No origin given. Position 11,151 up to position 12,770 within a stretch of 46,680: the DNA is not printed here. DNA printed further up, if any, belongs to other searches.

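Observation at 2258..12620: Six tandem AlkP-superfamily paralogs followed by a TMTC-like GT-C/TPR glycosyltransferase: candidate undescribed envelope system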

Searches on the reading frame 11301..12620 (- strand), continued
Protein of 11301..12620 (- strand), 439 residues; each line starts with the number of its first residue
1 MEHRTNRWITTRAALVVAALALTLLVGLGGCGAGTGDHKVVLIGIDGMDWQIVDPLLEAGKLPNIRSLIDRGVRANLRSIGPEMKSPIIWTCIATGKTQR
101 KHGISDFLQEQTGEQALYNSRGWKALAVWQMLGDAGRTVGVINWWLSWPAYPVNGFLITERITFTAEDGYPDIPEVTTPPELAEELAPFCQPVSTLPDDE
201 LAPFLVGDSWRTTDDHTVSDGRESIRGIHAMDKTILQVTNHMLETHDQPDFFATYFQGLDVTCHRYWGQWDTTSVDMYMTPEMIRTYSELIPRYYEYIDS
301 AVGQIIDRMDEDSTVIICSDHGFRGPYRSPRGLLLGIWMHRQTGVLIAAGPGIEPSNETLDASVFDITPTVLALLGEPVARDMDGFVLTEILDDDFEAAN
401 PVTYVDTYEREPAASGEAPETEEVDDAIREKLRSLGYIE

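Call 55: search_protein_families(library=pfam, proteins=[L042:2792-7159:+, L077:4428-5909:+, L067:1830-4169:-, L058:6611-8548:-, L042:9868-10713:+, L070:2633-3784:+, L047:16207-17952:+, L044:12900-13880:+, L047:11712-12419:+], max_evalue=0.0001)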
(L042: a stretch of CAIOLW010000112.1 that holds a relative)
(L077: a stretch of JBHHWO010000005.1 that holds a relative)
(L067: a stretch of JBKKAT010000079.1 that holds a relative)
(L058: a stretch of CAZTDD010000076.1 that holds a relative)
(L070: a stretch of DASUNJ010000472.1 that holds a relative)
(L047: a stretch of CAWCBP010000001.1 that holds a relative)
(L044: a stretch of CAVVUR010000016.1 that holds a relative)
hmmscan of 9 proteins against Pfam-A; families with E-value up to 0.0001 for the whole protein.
L042:2792-7159:+ (1456 aa): 8 families
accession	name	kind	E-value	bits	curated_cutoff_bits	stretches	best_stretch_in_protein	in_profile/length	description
PF08447.18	PAS_3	-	1.5e-47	160.2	25.6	3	657-746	2-89/89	PAS fold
PF03924.19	CHASE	-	4.5e-44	150.9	25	1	103-290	1-187/189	CHASE domain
PF02518.31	HATPase_c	-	1.3e-24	87.2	26.4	1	1068-1182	2-109/111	Histidine kinase-, DNA gyrase B-, and HSP90-like ATPase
PF00072.30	Response_reg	-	5.4e-23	81.7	30.2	1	1215-1328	2-110/111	Response regulator receiver domain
PF00512.31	HisKA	-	3.8e-20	72.1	26.9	1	955-1020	3-66/66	His Kinase A (phospho-acceptor) domain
PF01627.28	Hpt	-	4.1e-12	46.6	24.6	1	1363-1443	2-82/84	Hpt domain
PF13426.13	PAS_9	-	3.8e-11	43.6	27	0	398-494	10-103/103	PAS domain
PF00989.32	PAS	-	3.7e-09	37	22.6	0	380-479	2-100/113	PAS fold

L077:4428-5909:+ (494 aa): 9 families
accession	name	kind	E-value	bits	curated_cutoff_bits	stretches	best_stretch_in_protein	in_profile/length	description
PF00535.33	Glycos_transf_2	-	1.8e-34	119.6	23.3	1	26-193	1-165/168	Glycosyl transferase family 2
PF13489.12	Methyltransf_23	-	4.9e-18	65.8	27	1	291-432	23-164/164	Methyltransferase domain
PF08242.18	Methyltransf_12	-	1.2e-15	58.4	30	1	295-388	1-97/98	Methyltransferase domain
PF08241.18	Methyltransf_11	-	7.9e-13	49.3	21.2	1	295-391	1-95/95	Methyltransferase domain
PF13649.12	Methyltransf_25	-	1.1e-10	42.5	27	1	294-387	1-97/97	Methyltransferase domain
PF13641.12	Glyco_tranf_2_3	-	3.9e-09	37.3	27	1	25-159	3-137/230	Glycosyltransferase like family 2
PF13847.12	Methyltransf_31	-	3.7e-07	30.4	27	1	291-395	4-113/145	Methyltransferase domain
PF05219.18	DREV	-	3.7e-07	30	26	1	289-392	93-187/265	DREV methyltransferase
PF10111.15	Glyco_tranf_2_2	-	1.8e-05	24.8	27.3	1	26-120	1-94/276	Glycosyltransferase like family 2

L067:1830-4169:- (780 aa): 1 family
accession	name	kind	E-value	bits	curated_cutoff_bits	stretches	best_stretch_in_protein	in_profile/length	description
PF00884.28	Sulfatase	-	7.9e-40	137.5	25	1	373-661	1-298/301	Sulfatase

L058:6611-8548:- (646 aa): 3 families
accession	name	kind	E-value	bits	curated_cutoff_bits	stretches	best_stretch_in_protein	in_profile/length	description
PF00664.28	ABC_membrane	-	3.3e-51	175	28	1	87-347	1-265/274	ABC transporter transmembrane region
PF00005.33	ABC_tran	-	8.6e-35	120.8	25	1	418-567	1-137/137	ABC transporter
PF02463.25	SMC_N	-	4.9e-05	23.3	40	0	426-610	135-211/220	RecF/RecN/SMC N terminal domain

L042:9868-10713:+ (282 aa): 1 family
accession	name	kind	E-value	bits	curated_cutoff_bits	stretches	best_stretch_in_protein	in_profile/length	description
PF01914.23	MarC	-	2.7e-53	180.9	23.9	1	65-270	6-199/203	MarC family integral membrane protein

L070:2633-3784:+ (384 aa): 1 family
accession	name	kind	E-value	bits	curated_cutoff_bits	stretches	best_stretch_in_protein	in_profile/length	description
PF01965.30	DJ-1_PfpI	-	8.9e-19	68.3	26.6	1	163-330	3-163/165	DJ-1/PfpI family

L047:16207-17952:+ (582 aa): 1 family
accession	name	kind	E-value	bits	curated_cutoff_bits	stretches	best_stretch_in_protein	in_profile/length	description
PF16949.11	ABC_tran_2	-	4.6e-125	419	25.7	1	42-581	5-541/542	Putative ATP-binding cassette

L044:12900-13880:+ (327 aa): 1 family
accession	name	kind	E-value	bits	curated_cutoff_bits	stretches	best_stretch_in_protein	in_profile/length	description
PF02163.28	Peptidase_M50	-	8.6e-21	74.7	27.2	1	92-256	2-201/221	Peptidase family M50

L047:11712-12419:+ (236 aa): 2 families
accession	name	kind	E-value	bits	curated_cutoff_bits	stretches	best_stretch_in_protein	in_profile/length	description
PF00881.29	Nitroreductase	-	2.2e-31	109.7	23.5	1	24-209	1-167/167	Nitroreductase family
PF14512.11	TM1586_NiRdase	-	3e-15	56.9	27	2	41-68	158-185/215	Putative TM nitroreductase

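Call 65: search_protein_representatives(alignment_id=A3)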
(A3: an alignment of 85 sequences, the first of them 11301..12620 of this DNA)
Query: 85 sequences, 437 profile positions. Proteins with E-value up to 0.001 (for the whole library): 33238; up to 1e-10: 17335; up to 1e-30: 7588. The best 150 are listed.
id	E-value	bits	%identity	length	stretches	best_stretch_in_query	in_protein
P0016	4.4e-190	648.5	-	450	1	7-437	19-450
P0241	3.8e-153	526.7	-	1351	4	34-436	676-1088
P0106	2.0e-151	521.1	-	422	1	7-437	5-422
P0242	1.3e-150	518.4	-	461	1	33-437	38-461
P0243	2.8e-150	517.3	-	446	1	13-437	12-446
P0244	3.8e-150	516.9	-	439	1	10-437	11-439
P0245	3.4e-147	507.1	-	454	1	16-437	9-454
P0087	6.8e-143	493.0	-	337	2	83-329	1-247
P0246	1.3e-141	488.8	-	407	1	34-437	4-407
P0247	4.2e-140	483.7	-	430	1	9-409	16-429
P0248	5.7e-138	476.7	-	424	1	21-437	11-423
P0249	6.3e-137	473.3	-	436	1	16-437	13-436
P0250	4.0e-133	460.7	-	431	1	14-437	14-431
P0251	2.7e-132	458.0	-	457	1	33-437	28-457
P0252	1.2e-131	455.9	-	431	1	12-437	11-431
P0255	9.3e-126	436.5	-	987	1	34-436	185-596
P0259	2.0e-122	425.5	-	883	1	14-436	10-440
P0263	5.3e-120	417.5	-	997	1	27-436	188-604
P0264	2.5e-119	415.3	-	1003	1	34-436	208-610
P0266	3.4e-119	414.9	-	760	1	14-436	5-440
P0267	5.5e-119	414.2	-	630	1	31-436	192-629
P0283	2.1e-114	399.1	-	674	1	26-437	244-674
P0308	7.0e-110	384.2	-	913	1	32-436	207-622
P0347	7.2e-106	370.9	-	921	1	34-437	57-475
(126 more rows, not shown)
